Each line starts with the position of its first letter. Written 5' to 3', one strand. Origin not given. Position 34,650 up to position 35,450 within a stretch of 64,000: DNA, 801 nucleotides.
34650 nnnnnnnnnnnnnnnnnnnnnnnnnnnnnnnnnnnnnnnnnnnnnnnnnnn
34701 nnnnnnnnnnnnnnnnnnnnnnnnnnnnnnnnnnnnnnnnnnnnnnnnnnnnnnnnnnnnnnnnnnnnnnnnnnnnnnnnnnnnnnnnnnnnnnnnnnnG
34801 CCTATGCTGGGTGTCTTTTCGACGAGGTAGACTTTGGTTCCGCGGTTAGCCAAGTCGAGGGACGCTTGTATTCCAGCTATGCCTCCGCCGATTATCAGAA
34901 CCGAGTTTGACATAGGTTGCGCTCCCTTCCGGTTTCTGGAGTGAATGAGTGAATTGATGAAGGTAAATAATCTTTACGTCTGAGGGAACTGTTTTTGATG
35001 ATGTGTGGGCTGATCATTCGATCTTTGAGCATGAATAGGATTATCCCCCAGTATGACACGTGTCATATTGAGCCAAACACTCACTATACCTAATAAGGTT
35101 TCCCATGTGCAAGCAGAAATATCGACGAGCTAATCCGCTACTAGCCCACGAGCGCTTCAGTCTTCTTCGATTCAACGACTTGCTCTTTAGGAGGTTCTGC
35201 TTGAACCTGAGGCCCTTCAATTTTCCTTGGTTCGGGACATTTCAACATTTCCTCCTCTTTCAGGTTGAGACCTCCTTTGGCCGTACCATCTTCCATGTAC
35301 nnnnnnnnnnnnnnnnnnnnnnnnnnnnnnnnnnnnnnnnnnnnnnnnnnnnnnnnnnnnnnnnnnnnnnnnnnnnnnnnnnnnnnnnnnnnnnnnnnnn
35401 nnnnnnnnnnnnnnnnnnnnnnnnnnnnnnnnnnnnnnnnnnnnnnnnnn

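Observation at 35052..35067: Perfect palindrome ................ upstream of the hdr/mvh operon matches the operator-like sites of a distant regulator gene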

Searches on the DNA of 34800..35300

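Call 40: search_rna_families(source=window, start=34800, end=35300, threshold=evalue, max_evalue=1)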
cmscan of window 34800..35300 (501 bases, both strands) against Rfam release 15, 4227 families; matches with E-value up to 1: 2.
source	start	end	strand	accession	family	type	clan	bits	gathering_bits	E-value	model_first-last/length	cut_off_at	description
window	35238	35267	-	RF03111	Zeta-pan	Gene; sRNA;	-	21.1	56.7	0.19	1-50/50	no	Zeta-pan RNA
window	35157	35197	-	RF03024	Rothia-sucC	Cis-reg;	-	17.4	64.5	0.89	1-59/59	no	Rothia-sucC RNA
